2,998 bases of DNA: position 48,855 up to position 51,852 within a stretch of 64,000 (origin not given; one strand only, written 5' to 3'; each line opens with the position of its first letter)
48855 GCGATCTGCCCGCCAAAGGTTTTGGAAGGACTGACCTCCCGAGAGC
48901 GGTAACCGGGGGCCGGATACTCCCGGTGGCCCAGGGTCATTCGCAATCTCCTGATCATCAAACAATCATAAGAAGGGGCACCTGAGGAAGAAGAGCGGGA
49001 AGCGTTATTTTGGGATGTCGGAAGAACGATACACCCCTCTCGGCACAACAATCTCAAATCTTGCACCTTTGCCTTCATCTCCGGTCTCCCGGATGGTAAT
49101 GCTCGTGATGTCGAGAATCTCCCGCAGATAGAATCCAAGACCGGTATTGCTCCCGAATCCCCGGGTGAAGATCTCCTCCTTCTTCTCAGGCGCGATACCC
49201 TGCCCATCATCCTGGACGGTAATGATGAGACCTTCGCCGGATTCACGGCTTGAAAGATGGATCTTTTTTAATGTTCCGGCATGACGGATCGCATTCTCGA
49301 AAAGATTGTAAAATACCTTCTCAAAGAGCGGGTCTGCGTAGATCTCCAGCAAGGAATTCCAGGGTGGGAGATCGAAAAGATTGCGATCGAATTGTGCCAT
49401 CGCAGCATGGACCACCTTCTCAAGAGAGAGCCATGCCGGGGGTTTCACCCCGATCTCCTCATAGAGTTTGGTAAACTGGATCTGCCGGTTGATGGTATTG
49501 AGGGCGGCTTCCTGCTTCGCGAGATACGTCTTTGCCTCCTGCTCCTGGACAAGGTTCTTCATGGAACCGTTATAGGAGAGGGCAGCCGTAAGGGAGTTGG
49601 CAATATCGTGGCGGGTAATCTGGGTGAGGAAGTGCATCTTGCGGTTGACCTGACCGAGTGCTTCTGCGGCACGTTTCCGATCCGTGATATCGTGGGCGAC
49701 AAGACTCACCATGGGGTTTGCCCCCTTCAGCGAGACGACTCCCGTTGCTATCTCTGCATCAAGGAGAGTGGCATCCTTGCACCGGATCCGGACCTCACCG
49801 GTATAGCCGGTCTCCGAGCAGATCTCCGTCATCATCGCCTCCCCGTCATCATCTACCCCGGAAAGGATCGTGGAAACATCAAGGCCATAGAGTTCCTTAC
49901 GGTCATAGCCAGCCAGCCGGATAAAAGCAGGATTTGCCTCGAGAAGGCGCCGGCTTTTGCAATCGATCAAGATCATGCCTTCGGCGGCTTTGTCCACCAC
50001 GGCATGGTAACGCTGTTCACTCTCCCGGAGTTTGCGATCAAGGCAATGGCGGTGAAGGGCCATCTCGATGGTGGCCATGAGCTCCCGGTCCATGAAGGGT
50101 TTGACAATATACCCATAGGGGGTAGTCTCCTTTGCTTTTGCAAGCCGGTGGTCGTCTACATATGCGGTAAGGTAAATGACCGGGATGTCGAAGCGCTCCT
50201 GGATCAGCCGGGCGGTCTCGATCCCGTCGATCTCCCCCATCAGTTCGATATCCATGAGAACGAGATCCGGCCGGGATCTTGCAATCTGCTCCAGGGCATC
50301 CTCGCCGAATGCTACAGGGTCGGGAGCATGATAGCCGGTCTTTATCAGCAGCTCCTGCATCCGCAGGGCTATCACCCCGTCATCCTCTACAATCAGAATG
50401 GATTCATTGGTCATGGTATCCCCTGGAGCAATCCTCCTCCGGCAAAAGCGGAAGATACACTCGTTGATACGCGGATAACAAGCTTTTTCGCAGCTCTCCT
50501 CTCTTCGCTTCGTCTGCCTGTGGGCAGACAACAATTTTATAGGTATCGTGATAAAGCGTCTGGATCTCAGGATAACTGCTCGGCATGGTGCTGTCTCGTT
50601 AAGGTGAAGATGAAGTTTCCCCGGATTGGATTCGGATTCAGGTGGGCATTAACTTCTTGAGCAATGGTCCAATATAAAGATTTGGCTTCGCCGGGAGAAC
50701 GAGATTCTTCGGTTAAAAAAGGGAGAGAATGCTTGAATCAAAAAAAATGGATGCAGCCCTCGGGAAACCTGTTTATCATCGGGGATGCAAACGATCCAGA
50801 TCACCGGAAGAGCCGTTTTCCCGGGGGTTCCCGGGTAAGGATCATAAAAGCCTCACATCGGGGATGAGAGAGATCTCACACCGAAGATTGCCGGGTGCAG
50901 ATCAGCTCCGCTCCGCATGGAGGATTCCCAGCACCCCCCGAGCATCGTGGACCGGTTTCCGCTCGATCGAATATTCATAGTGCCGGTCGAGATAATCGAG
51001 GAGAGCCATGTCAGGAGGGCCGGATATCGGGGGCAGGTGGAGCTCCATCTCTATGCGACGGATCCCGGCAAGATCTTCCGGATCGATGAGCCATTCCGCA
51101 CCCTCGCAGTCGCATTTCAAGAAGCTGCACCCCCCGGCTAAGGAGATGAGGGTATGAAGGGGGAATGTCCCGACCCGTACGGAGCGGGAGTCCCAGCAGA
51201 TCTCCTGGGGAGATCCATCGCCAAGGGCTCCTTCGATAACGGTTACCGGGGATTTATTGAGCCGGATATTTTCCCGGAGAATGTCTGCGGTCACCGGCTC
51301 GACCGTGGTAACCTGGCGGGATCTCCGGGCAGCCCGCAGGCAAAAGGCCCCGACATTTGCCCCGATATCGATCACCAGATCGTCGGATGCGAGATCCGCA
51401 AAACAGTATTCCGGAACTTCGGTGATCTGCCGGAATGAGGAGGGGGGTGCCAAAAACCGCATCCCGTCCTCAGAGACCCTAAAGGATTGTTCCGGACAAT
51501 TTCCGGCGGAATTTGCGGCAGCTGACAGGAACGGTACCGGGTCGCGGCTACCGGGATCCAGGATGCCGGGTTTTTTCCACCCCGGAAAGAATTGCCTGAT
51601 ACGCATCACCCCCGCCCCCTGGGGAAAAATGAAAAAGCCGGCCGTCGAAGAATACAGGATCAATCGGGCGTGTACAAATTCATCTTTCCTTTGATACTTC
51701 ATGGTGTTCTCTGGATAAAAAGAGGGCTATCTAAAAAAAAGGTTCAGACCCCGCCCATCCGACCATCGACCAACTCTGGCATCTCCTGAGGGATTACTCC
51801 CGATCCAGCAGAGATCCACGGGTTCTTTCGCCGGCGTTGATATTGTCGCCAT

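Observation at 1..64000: Selective genome erosion: about 30% of host genes are relics while core genes are intact, suggesting a recently host-restricted methanogen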

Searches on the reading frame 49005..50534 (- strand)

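Call 25: search_protein_families(library=pfam, max_evalue=0.001, proteins=[window:49005-50534:-])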
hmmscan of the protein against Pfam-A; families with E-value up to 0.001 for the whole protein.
window:49005-50534:- (509 aa): 5 families
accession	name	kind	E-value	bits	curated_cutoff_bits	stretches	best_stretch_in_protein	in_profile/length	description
PF00072.30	Response_reg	-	3.4e-20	72.7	30.2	1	46-156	1-110/111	Response regulator receiver domain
PF02518.31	HATPase_c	-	1.5e-14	54.8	26.4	1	404-499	6-109/111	Histidine kinase-, DNA gyrase B-, and HSP90-like ATPase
PF13188.13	PAS_8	-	2.2e-08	34.2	21.8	1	174-230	1-53/65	PAS domain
PF13426.13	PAS_9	-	1.2e-07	32.4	27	1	187-285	4-103/103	PAS domain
PF00989.32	PAS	-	1.1e-06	29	22.6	1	175-283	2-113/113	PAS fold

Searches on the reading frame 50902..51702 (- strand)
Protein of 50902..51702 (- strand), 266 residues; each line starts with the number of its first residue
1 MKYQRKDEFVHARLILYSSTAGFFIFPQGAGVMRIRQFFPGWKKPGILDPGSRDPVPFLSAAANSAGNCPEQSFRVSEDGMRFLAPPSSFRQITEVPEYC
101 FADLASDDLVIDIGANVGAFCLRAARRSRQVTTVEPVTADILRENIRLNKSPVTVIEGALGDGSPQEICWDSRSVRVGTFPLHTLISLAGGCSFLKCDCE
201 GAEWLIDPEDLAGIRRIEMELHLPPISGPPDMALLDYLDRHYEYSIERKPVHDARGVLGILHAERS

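Call 25: search_protein_families(library=pfam, max_evalue=0.001, proteins=[window:50902-51702:-])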
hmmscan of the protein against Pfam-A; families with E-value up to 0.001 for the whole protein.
window:50902-51702:- (266 aa): 2 families
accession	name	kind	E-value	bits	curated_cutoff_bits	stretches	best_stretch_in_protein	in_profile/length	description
PF02475.24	TRM5-TYW2_MTfase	-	0.00038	20.9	28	1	106-154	36-88/164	TRM5/TYW2 methyltransferase domain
PF05575.17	V_cholerae_RfbT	-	0.00043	20.1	27.9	1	106-151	79-128/286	Vibrio cholerae RfbT protein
